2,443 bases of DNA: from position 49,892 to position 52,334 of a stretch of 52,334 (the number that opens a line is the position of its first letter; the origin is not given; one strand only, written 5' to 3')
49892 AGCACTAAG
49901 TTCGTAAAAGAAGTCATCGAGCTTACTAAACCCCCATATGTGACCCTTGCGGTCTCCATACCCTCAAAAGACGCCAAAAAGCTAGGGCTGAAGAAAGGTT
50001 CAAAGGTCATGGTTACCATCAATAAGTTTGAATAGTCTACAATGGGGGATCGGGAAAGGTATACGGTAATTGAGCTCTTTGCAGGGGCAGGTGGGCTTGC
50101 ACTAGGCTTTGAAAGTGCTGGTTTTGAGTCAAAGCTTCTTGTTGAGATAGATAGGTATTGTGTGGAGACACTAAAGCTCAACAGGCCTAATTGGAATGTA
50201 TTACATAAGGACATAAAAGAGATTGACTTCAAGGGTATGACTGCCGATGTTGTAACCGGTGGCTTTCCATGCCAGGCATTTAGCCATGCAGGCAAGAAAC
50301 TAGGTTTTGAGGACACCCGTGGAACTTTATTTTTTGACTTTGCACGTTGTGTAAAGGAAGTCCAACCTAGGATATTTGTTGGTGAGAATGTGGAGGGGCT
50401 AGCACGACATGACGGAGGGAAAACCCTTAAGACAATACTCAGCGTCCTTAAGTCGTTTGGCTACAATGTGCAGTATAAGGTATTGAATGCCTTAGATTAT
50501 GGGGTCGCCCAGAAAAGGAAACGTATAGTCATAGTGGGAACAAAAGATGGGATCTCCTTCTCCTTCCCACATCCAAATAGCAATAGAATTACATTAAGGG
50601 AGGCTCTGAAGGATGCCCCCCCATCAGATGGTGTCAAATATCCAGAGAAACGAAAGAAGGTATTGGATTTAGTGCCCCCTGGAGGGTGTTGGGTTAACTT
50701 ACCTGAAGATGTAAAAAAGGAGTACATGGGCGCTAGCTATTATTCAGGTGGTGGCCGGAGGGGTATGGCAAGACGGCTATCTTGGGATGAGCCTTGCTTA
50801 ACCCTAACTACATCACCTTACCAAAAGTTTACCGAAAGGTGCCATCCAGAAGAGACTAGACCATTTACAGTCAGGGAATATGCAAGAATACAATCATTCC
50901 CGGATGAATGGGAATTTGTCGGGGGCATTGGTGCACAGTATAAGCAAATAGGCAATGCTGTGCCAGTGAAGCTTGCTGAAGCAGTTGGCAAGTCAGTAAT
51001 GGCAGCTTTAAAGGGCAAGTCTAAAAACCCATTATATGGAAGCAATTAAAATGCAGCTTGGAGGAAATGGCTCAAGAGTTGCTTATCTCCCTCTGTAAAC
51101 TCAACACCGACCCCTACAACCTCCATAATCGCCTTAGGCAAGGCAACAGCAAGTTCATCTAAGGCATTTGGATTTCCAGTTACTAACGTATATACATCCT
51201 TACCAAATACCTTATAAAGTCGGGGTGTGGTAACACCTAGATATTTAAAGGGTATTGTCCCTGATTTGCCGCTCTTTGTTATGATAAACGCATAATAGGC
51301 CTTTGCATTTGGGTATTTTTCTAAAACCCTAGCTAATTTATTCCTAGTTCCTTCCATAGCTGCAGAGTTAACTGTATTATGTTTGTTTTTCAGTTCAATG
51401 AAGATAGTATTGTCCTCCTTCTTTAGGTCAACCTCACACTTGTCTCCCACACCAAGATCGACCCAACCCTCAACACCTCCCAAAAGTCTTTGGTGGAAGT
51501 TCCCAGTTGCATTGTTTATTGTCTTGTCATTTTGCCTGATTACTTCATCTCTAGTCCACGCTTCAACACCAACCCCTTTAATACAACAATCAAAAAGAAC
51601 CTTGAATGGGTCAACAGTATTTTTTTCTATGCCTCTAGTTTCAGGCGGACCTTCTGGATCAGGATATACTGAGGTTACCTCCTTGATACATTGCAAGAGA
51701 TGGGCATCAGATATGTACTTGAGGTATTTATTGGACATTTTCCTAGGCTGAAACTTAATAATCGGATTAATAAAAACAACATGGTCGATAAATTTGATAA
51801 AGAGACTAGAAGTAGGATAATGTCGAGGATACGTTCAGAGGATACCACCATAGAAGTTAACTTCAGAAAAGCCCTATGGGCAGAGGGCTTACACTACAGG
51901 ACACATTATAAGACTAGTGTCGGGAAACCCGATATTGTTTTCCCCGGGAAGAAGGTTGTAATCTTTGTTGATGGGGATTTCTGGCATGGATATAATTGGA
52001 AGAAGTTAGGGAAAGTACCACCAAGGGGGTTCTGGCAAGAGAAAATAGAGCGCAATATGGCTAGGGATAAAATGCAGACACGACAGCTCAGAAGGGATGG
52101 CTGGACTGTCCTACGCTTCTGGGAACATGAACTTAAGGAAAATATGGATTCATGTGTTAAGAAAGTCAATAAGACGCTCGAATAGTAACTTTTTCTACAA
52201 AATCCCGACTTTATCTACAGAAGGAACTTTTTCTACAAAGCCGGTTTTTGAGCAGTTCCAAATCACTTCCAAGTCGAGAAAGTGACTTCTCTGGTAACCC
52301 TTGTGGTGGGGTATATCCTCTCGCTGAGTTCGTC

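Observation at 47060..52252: Complete defence-cargo transposon defined by 16-bp TIRs and an 11-bp TSD, with a central SWIM-DDE transposase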

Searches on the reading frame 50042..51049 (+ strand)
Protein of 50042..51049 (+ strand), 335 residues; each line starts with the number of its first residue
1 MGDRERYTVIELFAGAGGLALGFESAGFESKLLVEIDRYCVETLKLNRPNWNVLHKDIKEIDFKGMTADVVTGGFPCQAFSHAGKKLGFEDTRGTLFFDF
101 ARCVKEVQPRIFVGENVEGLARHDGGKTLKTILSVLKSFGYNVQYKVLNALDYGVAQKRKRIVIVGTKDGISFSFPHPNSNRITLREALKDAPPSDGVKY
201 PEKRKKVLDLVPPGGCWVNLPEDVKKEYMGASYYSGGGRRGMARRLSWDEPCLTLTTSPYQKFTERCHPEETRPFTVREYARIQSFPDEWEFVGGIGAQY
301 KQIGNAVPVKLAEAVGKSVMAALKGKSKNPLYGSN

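Call 5: search_protein_families(library=pfam, proteins=[window:50042-51049:+], max_evalue=0.01)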
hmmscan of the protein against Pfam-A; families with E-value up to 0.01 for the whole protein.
window:50042-51049:+ (335 aa): 2 families
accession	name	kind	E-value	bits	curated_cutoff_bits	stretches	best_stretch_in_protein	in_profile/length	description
PF00145.23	DNA_methylase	-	4.8e-86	289.6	22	1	7-319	1-322/324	C-5 cytosine-specific DNA methylase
PF03602.21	Cons_hypoth95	-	0.0089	16.2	24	0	6-52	42-88/182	Conserved hypothetical protein 95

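Call 13: search_protein_families(library=ncbifam, proteins=[window:50042-51049:+], max_evalue=0.01)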
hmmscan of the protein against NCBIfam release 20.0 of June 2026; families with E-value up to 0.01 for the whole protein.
window:50042-51049:+ (335 aa): 3 families
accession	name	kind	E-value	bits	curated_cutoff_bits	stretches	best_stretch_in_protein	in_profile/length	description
TIGR00675.1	dcm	superfamily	1.4e-83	281.3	100.65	1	9-318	1-328/329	DNA (cytosine-5-)-methyltransferase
NF007772.0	PRK10458.1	subfamily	4.5e-26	91.4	710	2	61-169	163-288/472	DNA cytosine methylase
TIGR00095.1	TIGR00095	equivalog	0.0075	15.9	117.5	0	8-55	55-99/194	16S rRNA (guanine(966)-N(2))-methyltransferase RsmD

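Call 54: search_protein_families(library=padloc, proteins=[window:50042-51049:+], max_evalue=0.01)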
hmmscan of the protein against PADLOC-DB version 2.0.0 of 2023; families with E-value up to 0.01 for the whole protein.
window:50042-51049:+ (335 aa): 64 families (the best 25 are shown)
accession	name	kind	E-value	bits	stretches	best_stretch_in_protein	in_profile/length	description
PDLC03330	MTase_II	-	1.2e-127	424.3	1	6-323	98-426/430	Type II methyltransferase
PDLC03272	MTase_II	-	2.4e-108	360.9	1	4-329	72-396/407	Type II methyltransferase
PDLC03378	MTase_II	-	8.1e-104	345.6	1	6-328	2-335/344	Type II methyltransferase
PDLC00026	DruM2|DruM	-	2.3e-88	295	1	7-327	5-322/336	DNA cytosine methylase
PDLC03234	MTase_II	-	8.6e-87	289.8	2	6-198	4-208/375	Type II methyltransferase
PDLC00033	DruM2|DruM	-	3e-85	284.7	1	6-325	21-366/368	DNA cytosine methylase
PDLC02650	DrmMII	-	1.6e-76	256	2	129-320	204-415/435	DrmMII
PDLC03326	MTase_II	-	9.6e-75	250.3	2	5-198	3-220/412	Type II methyltransferase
PDLC03307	MTase_II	-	8.7e-70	233.8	2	9-133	3-127/382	Type II methyltransferase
PDLC03237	MTase_II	-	5.1e-66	221.3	2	8-172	795-973/1036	Type II methyltransferase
PDLC00027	DruM2|DruM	-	2.2e-65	219.4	2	5-258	10-251/361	DNA cytosine methylase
PDLC00031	DruM2|DruM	-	9.7e-61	203.9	2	4-258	9-251/361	DNA cytosine methylase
PDLC00029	DruM2|DruM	-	6.5e-59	197.9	1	7-329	5-317/329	DNA cytosine methylase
PDLC02649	DrmMII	-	1.2e-55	187.2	3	58-194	108-249/422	DrmMII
PDLC02647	DrmMII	-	7.6e-55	184.5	1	9-328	121-445/447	DrmMII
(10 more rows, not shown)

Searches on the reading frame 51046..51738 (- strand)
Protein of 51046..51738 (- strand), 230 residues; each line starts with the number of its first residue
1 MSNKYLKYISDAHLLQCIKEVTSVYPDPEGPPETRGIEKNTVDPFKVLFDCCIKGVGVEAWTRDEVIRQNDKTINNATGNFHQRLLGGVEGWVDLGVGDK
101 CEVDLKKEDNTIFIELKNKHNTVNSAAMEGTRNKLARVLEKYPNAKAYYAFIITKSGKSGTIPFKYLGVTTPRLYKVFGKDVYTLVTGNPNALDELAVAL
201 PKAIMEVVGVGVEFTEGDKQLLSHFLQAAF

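Call 5: search_protein_families(library=pfam, proteins=[window:51046-51738:-], max_evalue=0.01)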
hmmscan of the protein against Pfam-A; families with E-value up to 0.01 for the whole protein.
window:51046-51738:- (230 aa): 1 family
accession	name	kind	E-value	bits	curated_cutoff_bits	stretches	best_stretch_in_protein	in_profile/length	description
PF09553.16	RE_Eco47II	-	1.9e-47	161.9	25.9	1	6-208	1-201/202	Eco47II restriction endonuclease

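Call 13: search_protein_families(library=ncbifam, proteins=[window:51046-51738:-], max_evalue=0.01)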
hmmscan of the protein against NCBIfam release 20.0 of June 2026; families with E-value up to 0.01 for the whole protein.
window:51046-51738:- (230 aa): 0 families

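Call 54: search_protein_families(library=padloc, proteins=[window:51046-51738:-], max_evalue=0.01)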
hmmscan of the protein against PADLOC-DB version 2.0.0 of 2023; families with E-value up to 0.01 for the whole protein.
window:51046-51738:- (230 aa): 1 family
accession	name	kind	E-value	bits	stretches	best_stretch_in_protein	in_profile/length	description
PDLC03470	REase_II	-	6.8e-44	148.5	1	1-208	1-221/266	Type II restriction enzyme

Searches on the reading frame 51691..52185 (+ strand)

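Call 5: search_protein_families(library=pfam, proteins=[window:51691-52185:+], max_evalue=0.01)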
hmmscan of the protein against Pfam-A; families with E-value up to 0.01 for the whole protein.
window:51691-52185:+ (164 aa): 3 families
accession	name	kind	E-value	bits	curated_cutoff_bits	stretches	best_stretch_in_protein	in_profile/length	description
PF03852.21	Vsr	-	1.6e-29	102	27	1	33-105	2-74/74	DNA mismatch endonuclease Vsr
PF04480.18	DUF559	-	6.4e-07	29.7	20.6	1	122-163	67-108/109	Protein of unknown function (DUF559)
PF18741.7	MTES_1575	-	2.9e-06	27.7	38.2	1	120-163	53-96/96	REase_MTES_1575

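Call 13: search_protein_families(library=ncbifam, proteins=[window:51691-52185:+], max_evalue=0.01)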
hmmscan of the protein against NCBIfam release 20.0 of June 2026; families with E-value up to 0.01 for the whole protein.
window:51691-52185:+ (164 aa): 2 families
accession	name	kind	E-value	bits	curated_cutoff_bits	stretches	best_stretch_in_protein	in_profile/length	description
TIGR00632.1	vsr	subfamily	1.7e-37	128.3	97.85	1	31-147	1-119/119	DNA mismatch endonuclease Vsr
NF007294.0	PRK09767.1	equivalog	0.00013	22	218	1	122-163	69-110/117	DUF559 domain-containing protein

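Call 54: search_protein_families(library=padloc, proteins=[window:51691-52185:+], max_evalue=0.01)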
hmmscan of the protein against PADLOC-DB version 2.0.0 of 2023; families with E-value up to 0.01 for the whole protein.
window:51691-52185:+ (164 aa): 1 family
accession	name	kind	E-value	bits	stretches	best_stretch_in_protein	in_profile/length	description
PDLC03397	Vsr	-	9.9e-21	72.5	1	31-150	1-121/156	Type II nicking endonuclease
